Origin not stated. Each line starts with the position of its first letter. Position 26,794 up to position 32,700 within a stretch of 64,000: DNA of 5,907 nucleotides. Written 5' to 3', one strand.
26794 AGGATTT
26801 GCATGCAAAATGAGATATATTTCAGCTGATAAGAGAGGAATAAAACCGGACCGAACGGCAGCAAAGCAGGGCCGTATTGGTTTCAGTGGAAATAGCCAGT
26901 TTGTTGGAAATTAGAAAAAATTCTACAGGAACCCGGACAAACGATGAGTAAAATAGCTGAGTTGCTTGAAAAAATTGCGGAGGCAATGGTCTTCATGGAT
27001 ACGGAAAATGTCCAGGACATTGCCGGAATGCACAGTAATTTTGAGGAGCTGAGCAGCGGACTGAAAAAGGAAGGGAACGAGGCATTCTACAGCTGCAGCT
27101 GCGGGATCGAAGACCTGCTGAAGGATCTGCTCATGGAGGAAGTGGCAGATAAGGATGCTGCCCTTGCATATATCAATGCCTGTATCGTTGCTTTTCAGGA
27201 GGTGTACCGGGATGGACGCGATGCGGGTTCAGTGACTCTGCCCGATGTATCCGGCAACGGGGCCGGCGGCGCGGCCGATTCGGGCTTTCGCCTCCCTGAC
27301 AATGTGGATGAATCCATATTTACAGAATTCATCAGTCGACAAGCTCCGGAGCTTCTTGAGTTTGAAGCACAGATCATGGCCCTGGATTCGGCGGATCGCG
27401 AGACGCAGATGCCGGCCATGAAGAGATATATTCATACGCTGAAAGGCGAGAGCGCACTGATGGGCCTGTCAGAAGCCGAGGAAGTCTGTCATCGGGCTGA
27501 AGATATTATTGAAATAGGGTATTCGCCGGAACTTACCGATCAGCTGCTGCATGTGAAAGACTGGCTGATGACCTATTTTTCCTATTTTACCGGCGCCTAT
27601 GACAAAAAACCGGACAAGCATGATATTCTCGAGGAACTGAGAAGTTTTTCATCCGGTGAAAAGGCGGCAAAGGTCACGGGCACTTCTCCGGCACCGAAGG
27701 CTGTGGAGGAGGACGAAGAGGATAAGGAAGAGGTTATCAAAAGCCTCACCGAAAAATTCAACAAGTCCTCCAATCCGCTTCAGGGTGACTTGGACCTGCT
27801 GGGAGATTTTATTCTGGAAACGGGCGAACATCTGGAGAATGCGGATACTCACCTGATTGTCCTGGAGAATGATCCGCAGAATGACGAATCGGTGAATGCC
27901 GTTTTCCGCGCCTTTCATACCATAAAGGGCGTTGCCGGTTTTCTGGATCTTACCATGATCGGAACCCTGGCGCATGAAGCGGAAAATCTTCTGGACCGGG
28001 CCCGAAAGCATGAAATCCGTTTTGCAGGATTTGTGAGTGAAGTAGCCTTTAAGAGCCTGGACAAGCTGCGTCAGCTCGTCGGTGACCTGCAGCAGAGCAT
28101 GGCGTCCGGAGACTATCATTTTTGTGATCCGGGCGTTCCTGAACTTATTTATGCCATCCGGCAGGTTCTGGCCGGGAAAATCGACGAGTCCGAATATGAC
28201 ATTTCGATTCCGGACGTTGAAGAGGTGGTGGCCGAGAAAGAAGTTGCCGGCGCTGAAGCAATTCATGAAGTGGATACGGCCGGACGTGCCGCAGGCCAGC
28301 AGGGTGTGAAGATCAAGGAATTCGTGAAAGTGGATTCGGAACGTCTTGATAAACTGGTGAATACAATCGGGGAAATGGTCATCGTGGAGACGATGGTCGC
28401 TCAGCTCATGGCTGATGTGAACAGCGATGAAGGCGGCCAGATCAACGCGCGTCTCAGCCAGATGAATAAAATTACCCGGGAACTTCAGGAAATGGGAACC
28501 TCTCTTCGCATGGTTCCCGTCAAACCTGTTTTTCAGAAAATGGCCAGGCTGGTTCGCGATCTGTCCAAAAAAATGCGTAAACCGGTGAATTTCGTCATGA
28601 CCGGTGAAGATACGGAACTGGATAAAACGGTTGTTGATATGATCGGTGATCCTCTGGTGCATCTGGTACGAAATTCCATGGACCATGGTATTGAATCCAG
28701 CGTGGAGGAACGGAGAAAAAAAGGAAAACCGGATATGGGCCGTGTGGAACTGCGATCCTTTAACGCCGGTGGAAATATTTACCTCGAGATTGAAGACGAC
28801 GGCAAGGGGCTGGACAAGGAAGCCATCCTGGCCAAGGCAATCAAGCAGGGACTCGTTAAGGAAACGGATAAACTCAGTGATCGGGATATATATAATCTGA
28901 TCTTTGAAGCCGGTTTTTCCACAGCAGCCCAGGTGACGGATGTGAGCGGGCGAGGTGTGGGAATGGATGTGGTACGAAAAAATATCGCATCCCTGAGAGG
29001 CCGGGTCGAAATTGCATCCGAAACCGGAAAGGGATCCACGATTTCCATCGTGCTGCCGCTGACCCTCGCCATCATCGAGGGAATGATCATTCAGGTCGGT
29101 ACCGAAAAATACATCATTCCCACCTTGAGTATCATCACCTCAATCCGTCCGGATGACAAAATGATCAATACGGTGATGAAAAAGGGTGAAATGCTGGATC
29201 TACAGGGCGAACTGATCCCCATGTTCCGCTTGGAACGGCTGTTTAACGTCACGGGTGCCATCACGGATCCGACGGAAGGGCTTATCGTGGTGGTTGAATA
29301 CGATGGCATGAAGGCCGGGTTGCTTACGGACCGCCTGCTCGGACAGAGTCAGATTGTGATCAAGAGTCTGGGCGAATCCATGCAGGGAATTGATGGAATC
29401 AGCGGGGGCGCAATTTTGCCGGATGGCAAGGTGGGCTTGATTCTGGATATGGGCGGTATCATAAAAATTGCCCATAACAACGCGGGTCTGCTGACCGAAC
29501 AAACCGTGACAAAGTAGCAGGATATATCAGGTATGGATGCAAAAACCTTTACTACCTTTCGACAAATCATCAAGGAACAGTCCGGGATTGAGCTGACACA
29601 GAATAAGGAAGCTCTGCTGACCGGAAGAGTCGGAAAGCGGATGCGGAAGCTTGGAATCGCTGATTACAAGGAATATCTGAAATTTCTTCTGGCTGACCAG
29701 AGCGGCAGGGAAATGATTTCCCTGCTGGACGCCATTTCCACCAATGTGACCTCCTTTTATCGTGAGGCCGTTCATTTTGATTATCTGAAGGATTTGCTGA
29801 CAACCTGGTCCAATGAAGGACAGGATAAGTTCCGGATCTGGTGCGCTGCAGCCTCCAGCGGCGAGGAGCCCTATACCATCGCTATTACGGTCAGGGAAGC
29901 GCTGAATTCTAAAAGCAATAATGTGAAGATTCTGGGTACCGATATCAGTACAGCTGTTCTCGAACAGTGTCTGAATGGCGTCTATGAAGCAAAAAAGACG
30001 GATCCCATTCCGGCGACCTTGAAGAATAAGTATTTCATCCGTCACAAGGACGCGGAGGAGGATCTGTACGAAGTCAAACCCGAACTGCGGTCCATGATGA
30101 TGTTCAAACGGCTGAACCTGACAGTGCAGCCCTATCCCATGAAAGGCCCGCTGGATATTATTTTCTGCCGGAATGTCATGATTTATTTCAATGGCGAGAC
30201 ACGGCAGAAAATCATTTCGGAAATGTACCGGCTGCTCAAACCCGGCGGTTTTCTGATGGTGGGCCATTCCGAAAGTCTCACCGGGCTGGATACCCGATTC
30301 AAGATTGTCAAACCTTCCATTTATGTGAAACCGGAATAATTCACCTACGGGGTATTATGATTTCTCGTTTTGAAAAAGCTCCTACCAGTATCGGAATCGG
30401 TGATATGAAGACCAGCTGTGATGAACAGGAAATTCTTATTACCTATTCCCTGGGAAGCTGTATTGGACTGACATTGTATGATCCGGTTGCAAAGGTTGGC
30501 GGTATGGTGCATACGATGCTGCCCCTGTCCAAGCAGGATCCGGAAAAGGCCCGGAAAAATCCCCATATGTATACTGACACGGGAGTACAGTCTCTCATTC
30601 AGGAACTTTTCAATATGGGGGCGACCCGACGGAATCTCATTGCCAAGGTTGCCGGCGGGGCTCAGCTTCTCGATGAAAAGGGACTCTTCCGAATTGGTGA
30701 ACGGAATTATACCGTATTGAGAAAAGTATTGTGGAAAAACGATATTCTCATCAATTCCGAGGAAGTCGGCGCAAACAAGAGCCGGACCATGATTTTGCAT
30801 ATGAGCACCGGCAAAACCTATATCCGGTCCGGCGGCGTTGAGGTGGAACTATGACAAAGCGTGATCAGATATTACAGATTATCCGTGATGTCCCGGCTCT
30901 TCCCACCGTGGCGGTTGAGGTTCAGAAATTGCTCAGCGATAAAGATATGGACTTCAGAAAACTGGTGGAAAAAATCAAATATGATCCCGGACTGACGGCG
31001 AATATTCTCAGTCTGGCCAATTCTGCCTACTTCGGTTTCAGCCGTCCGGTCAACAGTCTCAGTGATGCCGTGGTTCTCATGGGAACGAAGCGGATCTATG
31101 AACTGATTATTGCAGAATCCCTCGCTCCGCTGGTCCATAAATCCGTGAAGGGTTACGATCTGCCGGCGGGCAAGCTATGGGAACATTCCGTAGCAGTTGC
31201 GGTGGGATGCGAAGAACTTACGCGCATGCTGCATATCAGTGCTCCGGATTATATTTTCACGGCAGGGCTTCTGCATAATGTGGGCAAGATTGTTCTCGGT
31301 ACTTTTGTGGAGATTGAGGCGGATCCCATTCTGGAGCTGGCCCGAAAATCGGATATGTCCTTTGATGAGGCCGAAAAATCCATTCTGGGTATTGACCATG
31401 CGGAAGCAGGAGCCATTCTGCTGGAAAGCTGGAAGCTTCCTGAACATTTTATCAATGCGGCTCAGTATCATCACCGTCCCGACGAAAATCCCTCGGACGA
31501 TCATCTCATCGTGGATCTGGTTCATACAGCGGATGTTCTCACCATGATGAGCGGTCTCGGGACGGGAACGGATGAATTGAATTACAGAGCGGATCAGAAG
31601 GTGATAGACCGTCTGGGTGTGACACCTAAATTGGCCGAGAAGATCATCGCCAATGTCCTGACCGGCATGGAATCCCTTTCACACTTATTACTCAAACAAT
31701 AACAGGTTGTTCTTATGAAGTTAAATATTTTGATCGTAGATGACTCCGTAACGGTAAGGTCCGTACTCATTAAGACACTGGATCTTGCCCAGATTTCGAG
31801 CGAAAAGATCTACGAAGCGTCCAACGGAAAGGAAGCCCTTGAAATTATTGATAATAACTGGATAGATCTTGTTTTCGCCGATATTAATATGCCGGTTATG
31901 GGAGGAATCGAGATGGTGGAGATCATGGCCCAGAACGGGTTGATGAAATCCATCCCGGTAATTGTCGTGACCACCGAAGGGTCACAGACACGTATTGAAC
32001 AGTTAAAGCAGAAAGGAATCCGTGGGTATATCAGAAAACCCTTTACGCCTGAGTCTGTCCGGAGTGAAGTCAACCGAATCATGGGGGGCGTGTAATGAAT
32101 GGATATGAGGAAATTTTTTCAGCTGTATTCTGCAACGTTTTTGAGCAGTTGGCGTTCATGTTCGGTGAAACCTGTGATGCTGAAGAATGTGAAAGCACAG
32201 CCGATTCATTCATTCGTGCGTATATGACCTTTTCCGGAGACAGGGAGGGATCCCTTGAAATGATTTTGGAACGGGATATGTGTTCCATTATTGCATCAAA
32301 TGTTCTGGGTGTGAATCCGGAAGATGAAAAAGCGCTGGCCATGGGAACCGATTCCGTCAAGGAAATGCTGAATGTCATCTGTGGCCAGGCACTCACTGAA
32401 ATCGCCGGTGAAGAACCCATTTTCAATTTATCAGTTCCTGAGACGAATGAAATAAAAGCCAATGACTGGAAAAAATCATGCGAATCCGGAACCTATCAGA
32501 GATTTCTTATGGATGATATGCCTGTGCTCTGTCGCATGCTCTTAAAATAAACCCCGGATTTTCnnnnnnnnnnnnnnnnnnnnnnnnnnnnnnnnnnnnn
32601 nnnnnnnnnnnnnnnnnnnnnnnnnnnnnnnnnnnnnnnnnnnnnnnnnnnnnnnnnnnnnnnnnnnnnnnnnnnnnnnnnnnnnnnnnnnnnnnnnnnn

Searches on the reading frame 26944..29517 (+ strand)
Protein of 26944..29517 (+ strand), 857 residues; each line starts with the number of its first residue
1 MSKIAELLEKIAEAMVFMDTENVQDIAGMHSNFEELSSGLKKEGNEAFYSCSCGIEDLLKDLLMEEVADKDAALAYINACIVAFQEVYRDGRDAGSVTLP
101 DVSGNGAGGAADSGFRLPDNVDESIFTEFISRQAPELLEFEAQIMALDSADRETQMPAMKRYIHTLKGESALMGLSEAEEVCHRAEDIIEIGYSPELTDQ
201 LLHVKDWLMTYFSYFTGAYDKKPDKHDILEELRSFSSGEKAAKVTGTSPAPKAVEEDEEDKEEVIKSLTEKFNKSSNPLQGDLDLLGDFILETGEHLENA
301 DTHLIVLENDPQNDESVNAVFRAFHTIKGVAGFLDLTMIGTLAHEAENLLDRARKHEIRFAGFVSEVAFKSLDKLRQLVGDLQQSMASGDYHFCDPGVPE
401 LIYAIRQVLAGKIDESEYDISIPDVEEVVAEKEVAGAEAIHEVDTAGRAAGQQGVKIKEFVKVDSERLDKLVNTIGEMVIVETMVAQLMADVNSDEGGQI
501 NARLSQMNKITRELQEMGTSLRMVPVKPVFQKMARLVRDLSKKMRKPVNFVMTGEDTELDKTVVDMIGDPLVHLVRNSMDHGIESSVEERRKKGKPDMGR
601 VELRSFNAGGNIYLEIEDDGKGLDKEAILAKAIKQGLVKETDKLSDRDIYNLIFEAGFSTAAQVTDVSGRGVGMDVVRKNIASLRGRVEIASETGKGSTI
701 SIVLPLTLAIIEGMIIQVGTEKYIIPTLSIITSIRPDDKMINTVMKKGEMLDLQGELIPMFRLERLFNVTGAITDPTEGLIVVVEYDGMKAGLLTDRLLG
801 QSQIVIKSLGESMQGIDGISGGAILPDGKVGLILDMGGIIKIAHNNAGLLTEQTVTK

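Call 10: search_protein_families(library=ncbifam, proteins=[window:26944-29517:+])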
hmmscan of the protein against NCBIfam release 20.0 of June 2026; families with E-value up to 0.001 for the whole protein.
window:26944-29517:+ (857 aa): 16 families
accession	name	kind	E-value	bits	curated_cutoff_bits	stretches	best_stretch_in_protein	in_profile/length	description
NF007835.0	PRK10547.1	equivalog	1.3e-128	430.5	793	2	426-846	245-663/670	chemotaxis protein CheA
NF041336.1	CheA_Halo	equivalog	7.1e-118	395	950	3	437-836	270-663/666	chemotaxis protein CheA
TIGR02956.1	TMAO_torS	equivalog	1.3e-09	36.7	676.5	0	143-188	894-939/967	TMAO reductase system sensor histidine kinase/response regulator TorS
NF011874.0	PRK15347.1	equivalog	6.4e-08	31.1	852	0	661-708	568-616/921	two component system sensor kinase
NF008298.1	PRK11086.1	subfamily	7.8e-06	24.6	520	1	648-706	472-525/529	DcuS/MalK family sensor histidine kinase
NF008468.0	PRK11360.1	equivalog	1.1e-05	24.1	646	1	651-707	558-609/616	two-component system sensor histidine kinase AtoS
NF010411.0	PRK13837.1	equivalog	1.1e-05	23.7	647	1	651-708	625-677/828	two-component system VirA-like sensor kinase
NF046044.1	PnpS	equivalog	1.3e-05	24.4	400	1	666-705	351-390/390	two-component system histidine kinase PnpS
NF052574.1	HisKinEspCMyxo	equivalog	0.00018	19.8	1200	1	648-706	582-637/785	serine histidine kinase EspC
TIGR02966.1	phoR_proteo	equivalog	0.00026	20.1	334.2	0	665-703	294-332/333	phosphate regulon sensor histidine kinase PhoR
NF041210.1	his_kin_PieS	equivalog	0.00026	20.1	850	1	624-706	393-470/474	two component system sensor histidine kinase PieS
NF007688.0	PRK10364.1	equivalog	0.00026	19.9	479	1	651-707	401-452/460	two-component system sensor histidine kinase ZraS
NF033092.0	HK_WalK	equivalog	0.00032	19.4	725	0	665-706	553-594/594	cell wall metabolism sensor histidine kinase WalK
TIGR02916.1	PEP_his_kin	equivalog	0.00041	19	300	0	665-705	639-679/679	XrtA/PEP-CTERM system histidine kinase PrsK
NF008302.0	PRK11091.1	equivalog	0.00072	17.9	838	0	664-729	463-527/779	aerobic respiration two-component sensor histidine kinase ArcB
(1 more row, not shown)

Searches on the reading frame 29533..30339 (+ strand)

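Call 10: search_protein_families(library=ncbifam, proteins=[window:29533-30339:+])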
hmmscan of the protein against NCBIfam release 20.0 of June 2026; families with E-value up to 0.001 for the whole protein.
window:29533-30339:+ (268 aa): 2 families
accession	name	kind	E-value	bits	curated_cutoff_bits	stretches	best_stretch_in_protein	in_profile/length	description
NF007902.0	PRK10611.1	equivalog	4e-68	229.7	435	1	5-264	26-281/287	protein-glutamate O-methyltransferase CheR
NF040539.1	AST_met_ArsM_2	exception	0.00043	20.2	240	1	174-242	97-162/262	putative arsinothricin biosynthesis methyltransferase ArsM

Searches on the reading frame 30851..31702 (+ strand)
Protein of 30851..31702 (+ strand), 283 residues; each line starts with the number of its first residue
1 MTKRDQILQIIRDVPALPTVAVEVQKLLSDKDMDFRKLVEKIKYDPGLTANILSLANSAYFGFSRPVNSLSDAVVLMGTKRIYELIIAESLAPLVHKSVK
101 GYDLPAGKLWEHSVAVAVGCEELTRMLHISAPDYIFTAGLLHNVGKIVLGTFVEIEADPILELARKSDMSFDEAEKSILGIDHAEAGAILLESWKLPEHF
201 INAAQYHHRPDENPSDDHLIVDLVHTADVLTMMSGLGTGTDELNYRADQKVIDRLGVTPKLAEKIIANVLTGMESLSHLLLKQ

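Call 10: search_protein_families(library=ncbifam, proteins=[window:30851-31702:+])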
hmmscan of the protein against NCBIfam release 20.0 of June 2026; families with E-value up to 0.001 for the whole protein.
window:30851-31702:+ (283 aa): 1 family
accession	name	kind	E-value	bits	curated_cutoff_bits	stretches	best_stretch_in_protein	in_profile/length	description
TIGR00277.1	HDIG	domain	3.7e-08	33.1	27.6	1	108-208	4-82/84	HDIG domain-containing metalloprotein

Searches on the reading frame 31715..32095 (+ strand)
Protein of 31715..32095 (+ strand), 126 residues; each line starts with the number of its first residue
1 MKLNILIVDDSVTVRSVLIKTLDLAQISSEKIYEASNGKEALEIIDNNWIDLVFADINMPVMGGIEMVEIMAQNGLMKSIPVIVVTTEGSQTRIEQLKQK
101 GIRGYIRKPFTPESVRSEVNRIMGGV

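Call 10: search_protein_families(library=ncbifam, proteins=[window:31715-32095:+])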
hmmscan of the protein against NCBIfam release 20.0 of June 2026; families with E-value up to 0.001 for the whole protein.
window:31715-32095:+ (126 aa): 89 families (the best 25 are shown)
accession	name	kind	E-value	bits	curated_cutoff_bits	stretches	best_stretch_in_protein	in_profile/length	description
NF007901.0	PRK10610.1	equivalog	8.7e-20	71.2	189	1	2-123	5-124/129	chemotaxis response regulator CheY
NF008318.0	PRK11107.1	equivalog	2.1e-17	62.5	890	1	2-120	667-782/920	two-component sensor histidine kinase BarA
NF007969.0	PRK10693.1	equivalog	5.6e-17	61.8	329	1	4-111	9-111/337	two-component system response regulator RssB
NF001965.0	PRK00742.1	subfamily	1.4e-16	60.7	293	1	1-113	2-112/357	chemotaxis-specific protein-glutamate methyltransferase CheB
NF041367.1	CheY_Halo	equivalog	1.5e-16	60.8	200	1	5-122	1-113/114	chemotaxis protein CheY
NF011874.0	PRK15347.1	equivalog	3.1e-16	58.6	852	1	2-116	690-803/921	two component system sensor kinase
TIGR02154.1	PhoB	equivalog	7.3e-15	54.9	296.2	1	1-120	1-117/226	phosphate regulon transcriptional regulator PhoB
NF008469.0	PRK11361.1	equivalog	8.3e-14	51.1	714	1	4-121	6-118/461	acetoacetate metabolism transcriptional regulator AtoC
NF045944.1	ResRegRpaBCyano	equivalog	1.2e-13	51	330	1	6-123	1-112/229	response regulator transcription factor RpaB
NF007135.0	PRK09581.1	equivalog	1.8e-13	50.1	474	1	1-110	1-107/457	PleD family two-component system response regulator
NF007935.0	PRK10651.1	equivalog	1.8e-13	50.1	250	1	3-122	7-123/216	two-component system response regulator NarL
NF047465.1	hybrid_HK_LvrA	exception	2.5e-13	48.9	1200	1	4-120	469-581/819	hybrid histidine kinase/response regulator LvrA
NF045505.1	RR_RssB_Pseudo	equivalog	3.4e-13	49.4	700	1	3-111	6-109/394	two-component system response regulator RssB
NF041866.1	EpsW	equivalog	4.6e-13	48.9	200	1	4-122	7-124/131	exopolysaccharide biosynthesis response regulator EpsW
NF041945.1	LuxN_Vibrio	equivalog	4.8e-13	48.1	1550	1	5-119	723-831/839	quorum-sensing autoinducer 1 sensor kinase/phosphatase LuxN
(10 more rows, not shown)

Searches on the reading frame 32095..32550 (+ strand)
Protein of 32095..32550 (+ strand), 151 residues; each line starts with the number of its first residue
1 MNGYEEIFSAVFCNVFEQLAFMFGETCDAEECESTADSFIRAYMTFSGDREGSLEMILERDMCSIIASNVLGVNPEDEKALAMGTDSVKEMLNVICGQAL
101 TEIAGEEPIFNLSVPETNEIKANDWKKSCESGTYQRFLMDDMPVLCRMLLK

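Call 10: search_protein_families(library=ncbifam, proteins=[window:32095-32550:+])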
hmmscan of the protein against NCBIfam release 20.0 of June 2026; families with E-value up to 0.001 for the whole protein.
window:32095-32550:+ (151 aa): 1 family
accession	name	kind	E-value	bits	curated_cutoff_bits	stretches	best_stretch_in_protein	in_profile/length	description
NF041093.1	CheC_Thtogales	equivalog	0.00047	20.1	250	1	41-105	62-127/201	CheY-P phosphatase CheC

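Call 29: find_encoding_contigs(protein=window:32095-32550:+, flank=10000, max_places=5)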
Protein window:32095-32550:+ (151 aa): 1 contig read that carries it; 1 place shown.
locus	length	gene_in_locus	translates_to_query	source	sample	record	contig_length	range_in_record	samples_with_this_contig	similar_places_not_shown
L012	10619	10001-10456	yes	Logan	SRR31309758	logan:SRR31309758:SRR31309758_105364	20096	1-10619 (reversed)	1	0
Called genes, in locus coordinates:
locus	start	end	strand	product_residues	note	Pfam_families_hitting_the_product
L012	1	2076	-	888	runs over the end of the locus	PF17152:CHASE8, PF00672:HAMP (weak), PF13426:PAS_9, PF00989:PAS, PF13426:PAS_9, PF00512:HisKA, PF02518:HATPase_c, PF00072:Response_reg, +4 more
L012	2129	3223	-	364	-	PF04389:Peptidase_M28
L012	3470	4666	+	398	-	PF00512:HisKA, PF02518:HATPase_c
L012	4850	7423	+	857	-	PF01627:Hpt, PF02895:H-kinase_dim, PF02518:HATPase_c, PF01584:CheW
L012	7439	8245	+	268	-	PF03705:CheR_N, PF01739:CheR, PF08242:Methyltransf_12 (faint), PF13649:Methyltransf_25 (faint), PF08241:Methyltransf_11 (weak)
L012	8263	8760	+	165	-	PF03975:CheD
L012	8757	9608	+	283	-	PF08668:HDOD, PF01966:HD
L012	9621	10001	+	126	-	PF00072:Response_reg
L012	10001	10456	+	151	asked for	PF13690:CheX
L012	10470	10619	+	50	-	?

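Call 45: list_cluster_members(proteins=[P0001, window:32095-32550:+, window:8252-9235:+])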
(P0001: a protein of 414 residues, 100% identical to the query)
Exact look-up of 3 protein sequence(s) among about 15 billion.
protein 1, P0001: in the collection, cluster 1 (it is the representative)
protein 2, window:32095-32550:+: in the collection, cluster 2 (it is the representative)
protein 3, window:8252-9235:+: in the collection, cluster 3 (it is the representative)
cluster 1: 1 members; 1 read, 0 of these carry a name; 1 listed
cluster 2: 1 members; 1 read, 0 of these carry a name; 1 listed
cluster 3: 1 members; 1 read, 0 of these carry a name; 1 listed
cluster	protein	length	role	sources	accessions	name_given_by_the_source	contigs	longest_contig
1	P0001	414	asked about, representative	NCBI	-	-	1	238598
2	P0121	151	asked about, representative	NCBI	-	-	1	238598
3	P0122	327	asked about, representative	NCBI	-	-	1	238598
